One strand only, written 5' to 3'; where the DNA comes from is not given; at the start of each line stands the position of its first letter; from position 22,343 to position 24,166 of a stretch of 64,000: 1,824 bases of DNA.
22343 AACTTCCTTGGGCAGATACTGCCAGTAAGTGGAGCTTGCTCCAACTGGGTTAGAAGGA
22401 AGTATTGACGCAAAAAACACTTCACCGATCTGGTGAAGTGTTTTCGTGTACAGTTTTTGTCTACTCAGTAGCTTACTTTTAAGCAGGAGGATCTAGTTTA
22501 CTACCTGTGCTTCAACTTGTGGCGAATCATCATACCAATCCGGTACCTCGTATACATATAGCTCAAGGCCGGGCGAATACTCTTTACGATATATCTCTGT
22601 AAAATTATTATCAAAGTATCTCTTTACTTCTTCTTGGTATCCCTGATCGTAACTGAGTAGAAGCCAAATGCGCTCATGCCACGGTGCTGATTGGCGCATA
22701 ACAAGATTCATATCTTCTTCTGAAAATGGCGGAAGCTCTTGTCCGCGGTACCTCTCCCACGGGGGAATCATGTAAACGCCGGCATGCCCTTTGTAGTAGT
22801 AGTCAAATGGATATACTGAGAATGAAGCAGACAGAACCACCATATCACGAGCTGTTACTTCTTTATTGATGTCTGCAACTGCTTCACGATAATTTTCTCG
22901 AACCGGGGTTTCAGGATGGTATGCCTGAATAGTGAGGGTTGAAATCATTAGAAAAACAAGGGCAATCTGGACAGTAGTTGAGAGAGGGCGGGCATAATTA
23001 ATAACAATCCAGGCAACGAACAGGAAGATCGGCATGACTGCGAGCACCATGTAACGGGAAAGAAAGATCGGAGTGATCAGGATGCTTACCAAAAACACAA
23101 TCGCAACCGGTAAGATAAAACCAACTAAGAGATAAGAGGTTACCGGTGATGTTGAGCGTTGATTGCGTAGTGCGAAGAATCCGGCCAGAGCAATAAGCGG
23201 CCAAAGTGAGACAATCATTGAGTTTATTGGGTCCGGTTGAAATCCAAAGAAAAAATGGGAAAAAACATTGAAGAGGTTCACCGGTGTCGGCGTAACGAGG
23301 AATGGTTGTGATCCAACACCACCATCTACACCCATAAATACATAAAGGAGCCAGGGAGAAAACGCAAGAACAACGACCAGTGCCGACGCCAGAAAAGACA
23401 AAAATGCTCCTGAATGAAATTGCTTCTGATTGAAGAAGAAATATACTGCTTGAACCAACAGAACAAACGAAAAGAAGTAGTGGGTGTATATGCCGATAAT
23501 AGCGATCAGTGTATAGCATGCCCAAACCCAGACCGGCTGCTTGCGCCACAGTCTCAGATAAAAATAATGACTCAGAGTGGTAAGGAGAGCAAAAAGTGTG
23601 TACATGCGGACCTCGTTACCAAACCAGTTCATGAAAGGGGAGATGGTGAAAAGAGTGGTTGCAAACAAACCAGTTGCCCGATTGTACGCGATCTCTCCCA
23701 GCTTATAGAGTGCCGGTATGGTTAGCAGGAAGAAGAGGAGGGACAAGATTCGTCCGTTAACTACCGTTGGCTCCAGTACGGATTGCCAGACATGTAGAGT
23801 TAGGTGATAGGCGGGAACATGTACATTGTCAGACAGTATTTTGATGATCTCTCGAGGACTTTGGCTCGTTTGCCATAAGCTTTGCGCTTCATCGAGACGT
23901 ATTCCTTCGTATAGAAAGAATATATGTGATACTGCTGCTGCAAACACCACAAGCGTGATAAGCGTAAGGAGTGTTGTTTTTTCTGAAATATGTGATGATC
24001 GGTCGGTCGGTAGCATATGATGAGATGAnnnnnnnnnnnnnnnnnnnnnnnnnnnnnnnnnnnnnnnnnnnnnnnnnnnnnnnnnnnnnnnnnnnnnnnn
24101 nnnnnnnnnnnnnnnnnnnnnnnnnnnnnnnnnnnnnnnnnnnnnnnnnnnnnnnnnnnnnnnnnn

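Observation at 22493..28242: Five-gene operon combining a Gtr/Arn-type periplasmic glycosylation triad with a cellulose-synthase-like GT2 and a GH8 endoglucanase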

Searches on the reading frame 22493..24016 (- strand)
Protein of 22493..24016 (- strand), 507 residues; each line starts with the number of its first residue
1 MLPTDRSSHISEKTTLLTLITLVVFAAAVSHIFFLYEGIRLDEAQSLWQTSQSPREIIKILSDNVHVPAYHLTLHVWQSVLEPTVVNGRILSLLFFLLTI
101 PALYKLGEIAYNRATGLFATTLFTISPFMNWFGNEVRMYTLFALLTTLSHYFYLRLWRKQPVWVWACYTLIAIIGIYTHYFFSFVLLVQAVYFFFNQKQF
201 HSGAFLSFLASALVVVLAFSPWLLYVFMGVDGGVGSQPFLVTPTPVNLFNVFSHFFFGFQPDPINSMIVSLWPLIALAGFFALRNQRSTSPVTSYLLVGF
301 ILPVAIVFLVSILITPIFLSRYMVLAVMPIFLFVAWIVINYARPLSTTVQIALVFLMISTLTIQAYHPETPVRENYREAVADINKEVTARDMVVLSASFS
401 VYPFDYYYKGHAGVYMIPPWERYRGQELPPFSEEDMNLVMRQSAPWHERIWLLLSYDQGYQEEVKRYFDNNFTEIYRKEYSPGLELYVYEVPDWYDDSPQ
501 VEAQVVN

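Call 5: search_protein_families(library=pfam, proteins=[window:22493-24016:-], max_evalue=0.01)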
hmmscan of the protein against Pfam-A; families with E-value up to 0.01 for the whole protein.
window:22493-24016:- (507 aa): 1 family
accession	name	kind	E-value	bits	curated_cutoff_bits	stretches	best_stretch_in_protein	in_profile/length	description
PF13231.12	PMT_2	-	3.1e-08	34.4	26.1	1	68-225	4-160/160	Dolichyl-phosphate-mannose-protein mannosyltransferase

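Call 6: search_protein_families(library=ncbifam, proteins=[window:22493-24016:-], max_evalue=0.01)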
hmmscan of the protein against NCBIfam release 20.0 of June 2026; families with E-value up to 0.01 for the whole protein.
window:22493-24016:- (507 aa): 1 family
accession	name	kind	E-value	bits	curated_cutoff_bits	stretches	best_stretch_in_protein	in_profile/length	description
NF052499.1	MnslTaseMT1671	equivalog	8.8e-15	54.1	900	1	12-363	22-369/523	mannosyltransferase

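Call 44: search_solved_structures(query=window:22496-24016:-, max_evalue=1)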
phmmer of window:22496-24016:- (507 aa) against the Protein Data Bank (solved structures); distinct sequences matched with E-value up to 1: 0.

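Call 47: find_homologous_proteins(query=window:22496-24016:-, max_evalue=1e-10)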
Query window:22496-24016:- (507 aa): 704 proteins with E <= 1e-10 among 8000 candidates; the best 120 are listed.
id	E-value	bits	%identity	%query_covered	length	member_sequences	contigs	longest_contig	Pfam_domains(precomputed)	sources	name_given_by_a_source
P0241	0.0e+0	1138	100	100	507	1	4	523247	PF13231.13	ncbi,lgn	ncbi:MAG: glycosyltransferase family 39 protein [Candidatus Paceibacterota bacterium]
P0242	9.2e-259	877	74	100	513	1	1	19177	PF13231.13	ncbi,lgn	ncbi:MAG: glycosyltransferase family 39 protein [Candidatus Paceibacterota bacterium]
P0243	8.4e-181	620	55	96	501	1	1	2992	PF13231.13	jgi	-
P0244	2.1e-145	503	46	96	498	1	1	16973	PF13231.13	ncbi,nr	ncbi:glycosyltransferase family 39 protein [Candidatus Parcubacteria bacterium]|nr:glycosyltransfera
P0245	1.1e-143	498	46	98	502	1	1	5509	PF13231.13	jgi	-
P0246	5.1e-142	492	46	93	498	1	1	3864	PF13231.13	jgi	jgi:mannosyltransferase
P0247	2.7e-141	490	46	95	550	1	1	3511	PF13231.13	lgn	-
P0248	4.0e-140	486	45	96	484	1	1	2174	PF13231.13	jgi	jgi:mannosyltransferase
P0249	5.1e-140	486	47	93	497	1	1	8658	PF13231.13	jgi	jgi:mannosyltransferase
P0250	5.6e-140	485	45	96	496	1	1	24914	PF13231.13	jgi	jgi:mannosyltransferase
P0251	6.0e-140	485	44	99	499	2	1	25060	PF13231.13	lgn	-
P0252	3.7e-139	483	44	97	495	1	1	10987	PF13231.13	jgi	jgi:mannosyltransferase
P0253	9.5e-139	481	44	96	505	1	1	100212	PF13231.13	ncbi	-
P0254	2.2e-138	480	44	97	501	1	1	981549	PF13231.13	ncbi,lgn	ncbi:MAG: glycosyltransferase family 39 protein [Patescibacteria group bacterium]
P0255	7.3e-138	478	45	94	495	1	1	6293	PF13231.13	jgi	jgi:mannosyltransferase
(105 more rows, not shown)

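Call 51: search_solved_structures(query=A4, max_evalue=10)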
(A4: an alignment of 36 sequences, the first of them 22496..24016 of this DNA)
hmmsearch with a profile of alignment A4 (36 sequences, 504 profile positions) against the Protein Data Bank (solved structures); distinct sequences matched with E-value up to 10: 1.
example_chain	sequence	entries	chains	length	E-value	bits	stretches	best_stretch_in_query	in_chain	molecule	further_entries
1zch_A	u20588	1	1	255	0.7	11.9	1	445-496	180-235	Hypothetical oxidoreductase ycnD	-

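Call 59: predict_structure(alignment_id=A4)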
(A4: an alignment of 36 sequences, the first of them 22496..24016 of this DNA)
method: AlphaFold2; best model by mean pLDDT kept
length: 507 residues; sequences in the alignment: 36
mean_pLDDT: 83.9   pTM: 0.85
mean pLDDT of the five models: 83.9, 82.6, 82.0, 80.8, 78.8
residues with pLDDT >= 90: 231; 70-90: 185; 50-70: 60; < 50: 31
segments of 3 or more residues with pLDDT < 50: 1-5, 232-246, 498-507
pLDDT, mean of each block of 10 residues (from residue 1): 52 95 94 85 87 90 84 93 90 95 96 95 84 78 95 86 93 94 93 91 91 96 82 47 52 68 64 71 70 89 84 71 79 89 89 90 73 82 96 92 93 91 76 89 92 89 94 96 93 65 40
secondary structure, 60 per line:
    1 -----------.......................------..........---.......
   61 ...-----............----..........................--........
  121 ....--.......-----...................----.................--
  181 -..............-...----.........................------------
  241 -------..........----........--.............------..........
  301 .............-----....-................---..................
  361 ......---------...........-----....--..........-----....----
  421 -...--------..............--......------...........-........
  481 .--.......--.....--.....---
elements in order: H12-34 H41-50 H54-63 H69-80 H85-110 H113-124 H127-133 H139-157 H162-178 H182-195 H204-228 H248-257 H262-269 H272-284 H291-313 H319-322 H324-339 H343-366 H376-386 E392-395 H398-407 E413-416 H433-446 E449-454 H461-471 E473-481 E484-490 H493-497 H500-504

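Call 62: fold_search(model_id=the predicted structure, library=pdb)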
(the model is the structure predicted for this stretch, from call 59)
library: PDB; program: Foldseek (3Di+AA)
matches with E <= 10: 579; with E <= 0.001: 29
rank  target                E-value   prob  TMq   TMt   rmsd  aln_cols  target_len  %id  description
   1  7oci_F                1.3e-08  1.00  0.51  0.42  13.9       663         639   11  Cryo-EM structure of yeast Ost6p containing oligosaccharyltransferase complex (released 2022-02-16)
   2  6ezn_F                4.0e-08  1.00  0.50  0.40  14.2       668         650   11  Cryo-EM structure of the yeast oligosaccharyltransferase (OST) complex (released 2018-01-17)
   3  8agc_A                9.9e-08  1.00  0.50  0.38  17.5       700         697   11  Structure of yeast oligosaccharylransferase complex with lipid-linked oligosaccharide and non-acceptor peptide bound (released 2022-12-07)
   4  8age_A                1.2e-07  1.00  0.50  0.41  14.2       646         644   10  Structure of yeast oligosaccharylransferase complex with acceptor peptide bound (released 2022-12-07)
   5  8agb_A                1.4e-07  1.00  0.53  0.43  12.9       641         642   11  Structure of yeast oligosaccharylransferase complex with lipid-linked oligosaccharide bound (released 2022-12-07)
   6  6c26_A                2.7e-07  1.00  0.50  0.41  13.5       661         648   10  The Cryo-EM structure of a eukaryotic oligosaccharyl transferase complex (released 2018-01-31)
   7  5ezm                  3.4e-07  1.00  0.59  0.57   9.2       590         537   11  Crystal Structure of ArnT from Cupriavidus metallidurans in the apo state (released 2016-02-17)
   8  3rce_A                4.9e-07  1.00  0.52  0.41   9.5       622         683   12  Bacterial oligosaccharyltransferase PglB (released 2011-06-15)
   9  6s7t_A                5.3e-07  1.00  0.52  0.40   9.2       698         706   11  Cryo-EM structure of human oligosaccharyltransferase complex OST-B (released 2019-12-18)
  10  5f15                  7.5e-07  1.00  0.60  0.57   7.1       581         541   11  Crystal Structure of ArnT from Cupriavidus metallidurans bound to Undecaprenyl phosphate (released 2016-02-17)
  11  6s7o_A                1.3e-06  1.00  0.51  0.42  12.8       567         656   12  Cryo-EM structure of human oligosaccharyltransferase complex OST-A (released 2019-12-18)
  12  8b6l_I                1.3e-06  1.00  0.48  0.38  16.0       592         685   12  Subtomogram average of the human Sec61-TRAP-OSTA-translocon (released 2022-12-07)
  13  9n9j_I                1.6e-06  1.00  0.49  0.38  16.3       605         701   12  Structure of a GRP94 folding intermediate engaged with a CCDC134- and FKBP11-bound secretory translocon (released 2025-11-19)
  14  6gxc_A                1.8e-06  1.00  0.51  0.39   8.9       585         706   12  Bacterial oligosaccharyltransferase PglB in complex with an inhibitory peptide and a reactive lipid-linked oligosaccha (released 2018-11-14)
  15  9s6t_A                2.6e-06  1.00  0.54  0.57   7.5       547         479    9  Ternary cryo-EM structure of chicken ALG12 with Dol25-PP-GlcNAc2Man7, Dol25-P-Man, and Fab (released 2026-03-18)
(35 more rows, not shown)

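Call 96: search_protein_representatives(alignment_id=A4)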
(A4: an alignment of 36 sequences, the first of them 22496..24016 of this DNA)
Query: 36 sequences, 504 profile positions. Proteins with E-value up to 0.001 (for the whole library): 46616; up to 1e-10: 27393; up to 1e-30: 3180. The best 150 are listed.
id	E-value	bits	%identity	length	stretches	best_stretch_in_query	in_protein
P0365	9.8e-212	720.7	-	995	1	11-494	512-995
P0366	9.3e-205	697.7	-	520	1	13-498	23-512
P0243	1.3e-203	693.9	-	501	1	16-497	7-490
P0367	4.1e-189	646.0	-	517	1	14-499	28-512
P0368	3.1e-176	603.6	-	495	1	16-499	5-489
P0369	4.4e-174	596.5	-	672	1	12-498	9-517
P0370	2.9e-173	593.8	-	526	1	11-495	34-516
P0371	1.2e-168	578.6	-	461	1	40-496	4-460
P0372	2.3e-167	574.3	-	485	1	15-494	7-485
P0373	2.9e-166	570.7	-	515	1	18-499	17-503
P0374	4.1e-163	560.3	-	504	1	15-496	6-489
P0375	2.9e-162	557.5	-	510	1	11-492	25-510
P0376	3.1e-160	550.8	-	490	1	12-493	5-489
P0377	2.0e-158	544.8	-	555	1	25-500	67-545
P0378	2.8e-154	531.2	-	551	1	13-496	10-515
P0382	7.3e-149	513.3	-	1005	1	17-493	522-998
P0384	7.9e-147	506.6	-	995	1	10-495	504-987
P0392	1.2e-135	469.6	-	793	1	19-493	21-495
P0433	3.4e-71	257.1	-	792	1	15-472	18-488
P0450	1.1e-59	219.1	-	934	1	54-398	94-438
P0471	7.5e-55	203.2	-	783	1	22-414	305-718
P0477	8.7e-54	199.6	-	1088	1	12-495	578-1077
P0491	1.3e-52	195.7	-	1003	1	18-424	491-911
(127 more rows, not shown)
